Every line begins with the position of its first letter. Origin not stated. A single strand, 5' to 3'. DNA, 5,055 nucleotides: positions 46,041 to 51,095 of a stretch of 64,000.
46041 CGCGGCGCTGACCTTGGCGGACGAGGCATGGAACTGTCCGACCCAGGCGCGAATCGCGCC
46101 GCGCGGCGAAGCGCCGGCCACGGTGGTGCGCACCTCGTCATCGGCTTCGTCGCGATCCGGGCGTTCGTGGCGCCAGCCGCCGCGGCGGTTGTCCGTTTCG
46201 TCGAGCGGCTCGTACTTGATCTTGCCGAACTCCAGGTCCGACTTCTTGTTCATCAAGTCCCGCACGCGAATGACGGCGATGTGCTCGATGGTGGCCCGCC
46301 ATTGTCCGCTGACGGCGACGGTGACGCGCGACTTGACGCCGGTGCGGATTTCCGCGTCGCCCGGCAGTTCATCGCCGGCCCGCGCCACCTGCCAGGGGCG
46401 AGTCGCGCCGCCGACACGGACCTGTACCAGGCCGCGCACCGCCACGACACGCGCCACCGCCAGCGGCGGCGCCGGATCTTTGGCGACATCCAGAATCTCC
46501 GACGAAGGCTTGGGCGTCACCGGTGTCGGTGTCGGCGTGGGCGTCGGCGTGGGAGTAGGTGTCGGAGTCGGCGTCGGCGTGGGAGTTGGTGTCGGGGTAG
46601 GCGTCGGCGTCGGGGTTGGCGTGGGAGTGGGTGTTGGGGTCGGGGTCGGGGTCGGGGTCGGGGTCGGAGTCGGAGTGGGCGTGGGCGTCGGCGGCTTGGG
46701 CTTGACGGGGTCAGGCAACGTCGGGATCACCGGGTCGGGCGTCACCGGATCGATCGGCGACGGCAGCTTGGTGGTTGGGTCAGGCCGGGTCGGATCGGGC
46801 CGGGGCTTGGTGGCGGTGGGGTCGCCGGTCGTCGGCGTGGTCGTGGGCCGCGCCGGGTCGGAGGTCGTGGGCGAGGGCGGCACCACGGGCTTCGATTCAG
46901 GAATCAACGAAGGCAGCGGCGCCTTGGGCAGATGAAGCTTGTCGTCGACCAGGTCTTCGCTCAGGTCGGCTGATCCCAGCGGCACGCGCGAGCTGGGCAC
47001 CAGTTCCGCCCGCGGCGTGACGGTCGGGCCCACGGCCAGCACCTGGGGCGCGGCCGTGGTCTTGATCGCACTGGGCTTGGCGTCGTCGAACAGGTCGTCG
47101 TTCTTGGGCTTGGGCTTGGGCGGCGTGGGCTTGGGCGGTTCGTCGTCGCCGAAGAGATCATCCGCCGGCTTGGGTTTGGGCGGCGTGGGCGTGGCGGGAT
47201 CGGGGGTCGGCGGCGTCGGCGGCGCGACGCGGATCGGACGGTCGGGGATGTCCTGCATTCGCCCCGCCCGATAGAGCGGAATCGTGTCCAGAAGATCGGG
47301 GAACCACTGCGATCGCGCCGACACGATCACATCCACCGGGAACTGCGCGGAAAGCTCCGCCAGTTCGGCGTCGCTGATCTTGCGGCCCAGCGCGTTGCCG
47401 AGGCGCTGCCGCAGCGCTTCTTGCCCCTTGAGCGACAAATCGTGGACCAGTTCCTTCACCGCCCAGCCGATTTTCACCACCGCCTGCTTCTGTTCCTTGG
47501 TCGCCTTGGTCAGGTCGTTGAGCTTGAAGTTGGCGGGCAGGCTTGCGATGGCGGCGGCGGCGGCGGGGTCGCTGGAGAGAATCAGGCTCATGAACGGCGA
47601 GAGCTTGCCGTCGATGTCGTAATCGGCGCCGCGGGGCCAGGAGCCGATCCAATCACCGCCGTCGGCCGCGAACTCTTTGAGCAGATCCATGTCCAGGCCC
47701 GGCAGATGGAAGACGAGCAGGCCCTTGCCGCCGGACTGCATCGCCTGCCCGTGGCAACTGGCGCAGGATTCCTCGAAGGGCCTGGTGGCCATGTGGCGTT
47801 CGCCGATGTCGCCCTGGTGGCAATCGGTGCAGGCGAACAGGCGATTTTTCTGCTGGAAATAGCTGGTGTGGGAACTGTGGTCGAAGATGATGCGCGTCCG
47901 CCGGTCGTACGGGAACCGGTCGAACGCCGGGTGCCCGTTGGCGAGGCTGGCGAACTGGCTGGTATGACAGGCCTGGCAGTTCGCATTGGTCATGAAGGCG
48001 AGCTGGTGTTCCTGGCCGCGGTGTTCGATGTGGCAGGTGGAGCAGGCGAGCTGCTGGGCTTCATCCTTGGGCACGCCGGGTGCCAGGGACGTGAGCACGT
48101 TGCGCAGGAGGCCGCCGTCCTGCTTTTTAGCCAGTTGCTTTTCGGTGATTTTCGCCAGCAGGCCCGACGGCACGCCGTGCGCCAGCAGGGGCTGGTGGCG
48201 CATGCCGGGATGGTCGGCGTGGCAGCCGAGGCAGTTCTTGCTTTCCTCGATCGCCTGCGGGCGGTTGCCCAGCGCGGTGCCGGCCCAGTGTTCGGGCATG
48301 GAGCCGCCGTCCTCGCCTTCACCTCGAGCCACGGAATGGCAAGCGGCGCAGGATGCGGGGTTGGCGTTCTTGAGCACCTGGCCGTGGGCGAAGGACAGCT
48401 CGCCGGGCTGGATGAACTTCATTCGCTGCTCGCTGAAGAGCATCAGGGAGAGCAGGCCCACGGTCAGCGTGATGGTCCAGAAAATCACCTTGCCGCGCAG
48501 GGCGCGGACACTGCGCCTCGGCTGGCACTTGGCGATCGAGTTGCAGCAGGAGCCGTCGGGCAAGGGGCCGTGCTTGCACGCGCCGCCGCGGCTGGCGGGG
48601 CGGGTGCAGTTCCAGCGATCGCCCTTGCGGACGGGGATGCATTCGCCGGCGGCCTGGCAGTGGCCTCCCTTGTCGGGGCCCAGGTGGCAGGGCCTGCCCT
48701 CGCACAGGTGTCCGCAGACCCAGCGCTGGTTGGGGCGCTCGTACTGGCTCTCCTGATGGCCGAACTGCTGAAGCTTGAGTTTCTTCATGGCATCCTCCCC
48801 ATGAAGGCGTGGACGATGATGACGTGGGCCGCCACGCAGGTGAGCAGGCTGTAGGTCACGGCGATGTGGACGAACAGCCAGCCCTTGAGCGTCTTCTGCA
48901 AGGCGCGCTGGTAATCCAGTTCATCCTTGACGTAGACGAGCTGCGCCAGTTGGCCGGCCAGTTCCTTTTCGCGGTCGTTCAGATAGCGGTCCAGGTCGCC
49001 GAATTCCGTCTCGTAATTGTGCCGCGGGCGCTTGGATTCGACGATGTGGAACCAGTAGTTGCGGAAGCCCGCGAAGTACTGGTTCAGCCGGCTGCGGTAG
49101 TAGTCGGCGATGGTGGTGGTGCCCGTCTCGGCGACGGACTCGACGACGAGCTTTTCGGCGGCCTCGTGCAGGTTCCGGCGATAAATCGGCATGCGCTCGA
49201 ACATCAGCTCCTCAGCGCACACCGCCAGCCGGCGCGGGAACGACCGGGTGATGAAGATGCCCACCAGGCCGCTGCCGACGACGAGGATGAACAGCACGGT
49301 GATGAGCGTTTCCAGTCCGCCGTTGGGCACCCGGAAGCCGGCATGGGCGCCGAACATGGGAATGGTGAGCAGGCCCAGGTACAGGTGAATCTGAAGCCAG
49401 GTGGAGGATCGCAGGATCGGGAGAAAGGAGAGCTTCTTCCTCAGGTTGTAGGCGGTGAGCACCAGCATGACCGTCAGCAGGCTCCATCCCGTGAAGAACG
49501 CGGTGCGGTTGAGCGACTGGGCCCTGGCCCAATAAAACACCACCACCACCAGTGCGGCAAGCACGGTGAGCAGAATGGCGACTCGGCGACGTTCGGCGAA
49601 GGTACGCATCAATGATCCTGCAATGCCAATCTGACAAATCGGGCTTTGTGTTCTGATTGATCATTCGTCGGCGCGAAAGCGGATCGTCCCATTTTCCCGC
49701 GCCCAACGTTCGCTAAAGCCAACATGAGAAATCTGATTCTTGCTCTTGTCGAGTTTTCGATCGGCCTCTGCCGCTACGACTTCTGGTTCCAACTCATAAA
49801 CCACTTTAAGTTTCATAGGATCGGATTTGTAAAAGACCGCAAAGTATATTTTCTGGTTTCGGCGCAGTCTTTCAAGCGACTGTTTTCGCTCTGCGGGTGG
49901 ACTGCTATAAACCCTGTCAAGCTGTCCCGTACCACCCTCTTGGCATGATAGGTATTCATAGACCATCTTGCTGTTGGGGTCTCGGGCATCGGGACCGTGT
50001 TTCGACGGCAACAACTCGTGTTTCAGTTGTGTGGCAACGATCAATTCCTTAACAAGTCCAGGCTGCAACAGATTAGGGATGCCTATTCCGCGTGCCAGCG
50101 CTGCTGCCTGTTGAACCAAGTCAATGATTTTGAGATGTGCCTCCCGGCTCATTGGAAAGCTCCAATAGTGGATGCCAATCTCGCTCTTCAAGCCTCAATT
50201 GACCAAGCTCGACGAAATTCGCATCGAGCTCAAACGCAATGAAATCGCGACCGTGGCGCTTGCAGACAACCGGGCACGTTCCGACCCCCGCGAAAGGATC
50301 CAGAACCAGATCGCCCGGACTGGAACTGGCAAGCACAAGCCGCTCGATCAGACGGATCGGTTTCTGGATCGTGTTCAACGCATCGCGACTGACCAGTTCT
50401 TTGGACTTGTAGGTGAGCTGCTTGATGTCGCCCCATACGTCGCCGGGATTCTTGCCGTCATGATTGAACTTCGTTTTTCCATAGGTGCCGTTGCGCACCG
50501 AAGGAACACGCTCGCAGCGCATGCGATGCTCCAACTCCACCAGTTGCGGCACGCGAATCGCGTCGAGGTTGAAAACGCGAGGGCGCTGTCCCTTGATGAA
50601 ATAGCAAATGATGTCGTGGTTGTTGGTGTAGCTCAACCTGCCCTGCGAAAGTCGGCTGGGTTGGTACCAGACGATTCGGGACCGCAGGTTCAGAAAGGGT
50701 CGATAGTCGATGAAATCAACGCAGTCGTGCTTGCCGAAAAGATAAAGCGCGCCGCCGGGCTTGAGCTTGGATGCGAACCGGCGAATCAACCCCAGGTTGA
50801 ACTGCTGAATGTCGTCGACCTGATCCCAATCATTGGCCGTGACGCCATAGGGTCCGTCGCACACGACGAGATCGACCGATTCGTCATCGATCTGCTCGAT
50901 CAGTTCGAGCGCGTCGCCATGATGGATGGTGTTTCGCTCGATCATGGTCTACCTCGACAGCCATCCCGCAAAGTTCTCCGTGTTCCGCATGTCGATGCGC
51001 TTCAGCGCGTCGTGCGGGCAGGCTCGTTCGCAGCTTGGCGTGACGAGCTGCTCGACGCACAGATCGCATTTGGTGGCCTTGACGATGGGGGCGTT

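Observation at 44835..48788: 1317-aa decahaem mosaic: Cys-rich cytoplasmic-looking head, single TM, two haem blocks separated by ~600 aa of repeats and a FecR-like segment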

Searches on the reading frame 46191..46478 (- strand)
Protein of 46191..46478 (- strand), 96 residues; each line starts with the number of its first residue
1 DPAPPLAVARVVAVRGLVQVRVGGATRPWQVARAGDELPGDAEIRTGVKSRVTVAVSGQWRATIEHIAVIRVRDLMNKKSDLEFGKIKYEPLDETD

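Call 32: find_homologous_proteins(query=window:46191-46478:-, max_evalue=10)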
Query seq(96 aa): 58 candidates shared short words with the query, none scored E <= 10.

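Call 50: search_solved_structures(query=A4, max_evalue=10, show_alignments=3)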
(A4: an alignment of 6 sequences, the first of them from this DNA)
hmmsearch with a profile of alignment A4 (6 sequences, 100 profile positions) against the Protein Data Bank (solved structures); distinct sequences matched with E-value up to 10: 1.
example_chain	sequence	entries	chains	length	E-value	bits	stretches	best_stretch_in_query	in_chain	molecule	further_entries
6hiv_CU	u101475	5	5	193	0.34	14.3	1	10-69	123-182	bS12m | bS21m | uS21m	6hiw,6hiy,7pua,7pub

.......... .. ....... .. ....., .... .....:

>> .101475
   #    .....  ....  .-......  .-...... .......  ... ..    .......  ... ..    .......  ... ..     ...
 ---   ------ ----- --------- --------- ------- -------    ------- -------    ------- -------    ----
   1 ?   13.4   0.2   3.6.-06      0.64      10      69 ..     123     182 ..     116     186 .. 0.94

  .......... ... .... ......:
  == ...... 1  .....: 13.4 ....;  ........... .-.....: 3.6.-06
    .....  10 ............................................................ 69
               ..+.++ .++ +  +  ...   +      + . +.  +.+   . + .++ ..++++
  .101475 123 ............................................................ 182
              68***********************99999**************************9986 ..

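Call 51: search_protein_families(library=pfam, alignment_id=A4, max_evalue=10)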
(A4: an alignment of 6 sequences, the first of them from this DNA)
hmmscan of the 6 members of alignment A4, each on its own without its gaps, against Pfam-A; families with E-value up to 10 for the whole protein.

A. member 1, seq(95 aa): 0 families

B. families by the number of members that match (of 6 scanned): 2 families
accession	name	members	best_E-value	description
PF17851.8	GH43_C2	1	0.12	Beta xylosidase C-terminal Concanavalin A-like domain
PF12473.13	DUF3694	1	0.14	Kinesin protein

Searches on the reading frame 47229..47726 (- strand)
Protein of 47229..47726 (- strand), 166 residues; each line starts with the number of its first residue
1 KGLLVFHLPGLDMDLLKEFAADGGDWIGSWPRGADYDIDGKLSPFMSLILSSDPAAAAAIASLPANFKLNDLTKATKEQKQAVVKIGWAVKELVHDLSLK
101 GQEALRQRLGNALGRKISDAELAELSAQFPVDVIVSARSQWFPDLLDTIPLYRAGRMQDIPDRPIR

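Call 19: search_protein_families(library=pfam, proteins=[window:47229-47726:-], max_evalue=10)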
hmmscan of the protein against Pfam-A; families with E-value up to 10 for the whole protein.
seq(166 aa): 1 family
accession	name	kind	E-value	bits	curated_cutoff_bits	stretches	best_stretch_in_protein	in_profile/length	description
PF10892.13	DUF2688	-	0.026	14.4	25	1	98-125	23-50/56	Protein of unknown function (DUF2688)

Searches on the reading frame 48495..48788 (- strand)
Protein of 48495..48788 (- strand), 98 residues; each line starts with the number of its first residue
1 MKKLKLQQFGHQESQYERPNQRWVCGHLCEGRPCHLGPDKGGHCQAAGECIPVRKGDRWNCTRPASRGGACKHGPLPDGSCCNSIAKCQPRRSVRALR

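Call 19: search_protein_families(library=pfam, proteins=[window:48495-48788:-], max_evalue=10)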
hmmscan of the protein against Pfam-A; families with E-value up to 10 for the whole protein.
seq(98 aa): 0 families

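Call 67: search_protein_representatives(alignment_id=A5)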
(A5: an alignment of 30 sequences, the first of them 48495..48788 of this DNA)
Query: 30 sequences, 97 profile positions. Proteins with E-value up to 0.001 (for the whole library): 655; up to 1e-10: 576; up to 1e-30: 94. The best 150 are listed.
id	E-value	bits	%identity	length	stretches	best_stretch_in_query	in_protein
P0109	1.4e-37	144.2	-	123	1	4-97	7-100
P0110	9.8e-37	141.6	-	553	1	1-97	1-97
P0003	2.9e-36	140.0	-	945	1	4-97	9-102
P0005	4.8e-36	139.4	-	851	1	3-97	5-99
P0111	1.7e-35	137.6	-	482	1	3-97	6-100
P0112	4.3e-35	136.3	-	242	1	1-97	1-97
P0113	6.1e-35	135.8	-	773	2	17-97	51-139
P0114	1.3e-34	134.8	-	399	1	1-97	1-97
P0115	1.5e-34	134.5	-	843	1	1-97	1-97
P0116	1.6e-34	134.5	-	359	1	1-97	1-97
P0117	1.6e-34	134.4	-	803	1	1-97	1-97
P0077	2.4e-34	133.9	-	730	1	1-97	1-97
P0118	3.2e-34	133.5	-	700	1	4-97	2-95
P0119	3.4e-34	133.4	-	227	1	1-97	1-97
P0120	3.7e-34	133.3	-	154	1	1-97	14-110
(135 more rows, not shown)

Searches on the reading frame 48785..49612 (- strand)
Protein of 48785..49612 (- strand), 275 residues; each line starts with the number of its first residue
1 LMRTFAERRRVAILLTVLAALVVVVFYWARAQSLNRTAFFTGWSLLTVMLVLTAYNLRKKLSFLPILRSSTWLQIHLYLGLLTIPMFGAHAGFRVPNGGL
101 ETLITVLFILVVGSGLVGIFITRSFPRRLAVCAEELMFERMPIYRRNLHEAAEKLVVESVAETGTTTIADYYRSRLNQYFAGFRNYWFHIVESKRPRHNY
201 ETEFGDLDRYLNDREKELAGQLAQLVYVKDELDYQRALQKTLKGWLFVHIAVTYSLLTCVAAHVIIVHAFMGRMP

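Call 9: search_protein_families(library=pfam, proteins=[window:48785-49612:-], max_evalue=0.01)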
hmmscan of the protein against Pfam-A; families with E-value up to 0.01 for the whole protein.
window:48785-49612:- (275 aa): 0 families

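Call 19: search_protein_families(library=pfam, proteins=[window:48785-49612:-], max_evalue=10)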
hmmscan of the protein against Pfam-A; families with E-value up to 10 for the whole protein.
window:48785-49612:- (275 aa): 1 family
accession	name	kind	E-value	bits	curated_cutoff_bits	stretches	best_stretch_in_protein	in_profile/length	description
PF13244.11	MbhD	-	3.2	8.4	27.2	1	7-58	15-66/67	MBH, subunit D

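Call 37: search_protein_families(library=ncbifam, proteins=[window:48785-49612:-], max_evalue=0.01)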
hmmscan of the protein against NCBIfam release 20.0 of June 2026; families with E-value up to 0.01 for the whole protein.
window:48785-49612:- (275 aa): 0 families

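Call 79: search_solved_structures(query=A7, max_evalue=10, show_alignments=2)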
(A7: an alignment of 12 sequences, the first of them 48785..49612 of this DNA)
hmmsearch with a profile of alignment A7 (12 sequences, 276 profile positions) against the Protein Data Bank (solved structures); distinct sequences matched with E-value up to 10: 12.
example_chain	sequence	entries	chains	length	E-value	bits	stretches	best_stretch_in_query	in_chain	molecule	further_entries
4l8i_A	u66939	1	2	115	0.0099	18.6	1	142-234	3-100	RSV epitope scaffold FFL_005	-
7ug2_A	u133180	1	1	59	0.2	14.3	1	193-238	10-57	Tripartite motif-containing protein 75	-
1t3j_A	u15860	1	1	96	0.41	13.3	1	185-244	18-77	mitofusin 1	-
8zo9_9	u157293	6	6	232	1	12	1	63-115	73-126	VCPI-9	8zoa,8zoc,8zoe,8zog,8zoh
1fos_E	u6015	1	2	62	1.2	11.8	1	183-238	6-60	P55-C-FOS PROTO-ONCOGENE PROTEIN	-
6thk_A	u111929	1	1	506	1.3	11.7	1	133-243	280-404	Pyocin S5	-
5j0k_A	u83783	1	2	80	2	11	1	193-236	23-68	designed protein 2L4HC2_23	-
4fz4_A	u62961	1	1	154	2.3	10.9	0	201-234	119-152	Uncharacterized protein conserved in bacteria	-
6zs9_q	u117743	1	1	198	3.7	10.2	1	145-242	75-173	Growth arrest and DNA damage-inducible proteins-interacting protein 1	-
2wt7_A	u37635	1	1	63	3.9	10.1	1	183-238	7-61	PROTO-ONCOGENE PROTEIN C-FOS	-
3j7y_q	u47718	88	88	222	4.9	9.8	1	145-242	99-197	CRIF1 | mL64 (CRIF1) | Growth arrest and DNA damage-inducible proteins-interacting protein 1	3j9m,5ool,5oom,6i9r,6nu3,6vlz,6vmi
6egc_A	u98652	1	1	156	4.9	9.8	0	194-236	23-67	SC_2L4HC2_23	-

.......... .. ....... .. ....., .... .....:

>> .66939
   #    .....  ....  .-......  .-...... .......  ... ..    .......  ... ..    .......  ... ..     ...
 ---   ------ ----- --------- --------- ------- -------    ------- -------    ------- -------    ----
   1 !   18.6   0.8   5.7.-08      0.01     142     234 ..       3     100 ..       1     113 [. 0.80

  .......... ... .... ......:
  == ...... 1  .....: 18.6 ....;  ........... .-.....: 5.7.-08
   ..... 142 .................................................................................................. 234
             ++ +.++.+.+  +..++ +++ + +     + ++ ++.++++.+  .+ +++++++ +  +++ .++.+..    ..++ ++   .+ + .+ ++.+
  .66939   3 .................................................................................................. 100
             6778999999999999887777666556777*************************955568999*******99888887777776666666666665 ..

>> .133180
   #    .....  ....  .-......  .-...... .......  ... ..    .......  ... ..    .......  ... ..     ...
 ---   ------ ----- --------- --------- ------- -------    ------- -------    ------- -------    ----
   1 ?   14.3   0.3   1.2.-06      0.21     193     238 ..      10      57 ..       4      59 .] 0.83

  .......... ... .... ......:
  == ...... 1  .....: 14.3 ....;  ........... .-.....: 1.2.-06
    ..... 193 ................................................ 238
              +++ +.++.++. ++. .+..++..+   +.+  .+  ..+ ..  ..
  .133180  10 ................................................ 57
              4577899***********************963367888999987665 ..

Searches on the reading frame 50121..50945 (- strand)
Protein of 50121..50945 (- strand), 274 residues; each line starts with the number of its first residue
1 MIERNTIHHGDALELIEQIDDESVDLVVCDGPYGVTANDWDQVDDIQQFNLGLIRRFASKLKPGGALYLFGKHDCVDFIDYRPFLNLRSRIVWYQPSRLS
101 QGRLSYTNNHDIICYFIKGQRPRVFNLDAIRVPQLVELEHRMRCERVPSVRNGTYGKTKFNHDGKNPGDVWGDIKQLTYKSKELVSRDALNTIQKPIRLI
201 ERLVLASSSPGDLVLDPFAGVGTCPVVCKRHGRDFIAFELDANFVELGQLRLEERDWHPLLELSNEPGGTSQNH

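Call 9: search_protein_families(library=pfam, proteins=[window:50121-50945:-], max_evalue=0.01)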
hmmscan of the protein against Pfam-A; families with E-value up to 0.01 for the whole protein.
window:50121-50945:- (274 aa): 3 families
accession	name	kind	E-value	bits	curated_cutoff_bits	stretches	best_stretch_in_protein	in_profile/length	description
PF01555.25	N6_N4_Mtase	-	2.4e-33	116.4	26.7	1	24-247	1-218/221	DNA methylase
PF01170.24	UPF0020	-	8.5e-05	22.8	22.3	0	11-73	111-169/197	RMKL-like, methyltransferase domain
PF02475.24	TRM5-TYW2_MTfase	-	0.0018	18.7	28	1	205-244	31-72/164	TRM5/TYW2 methyltransferase domain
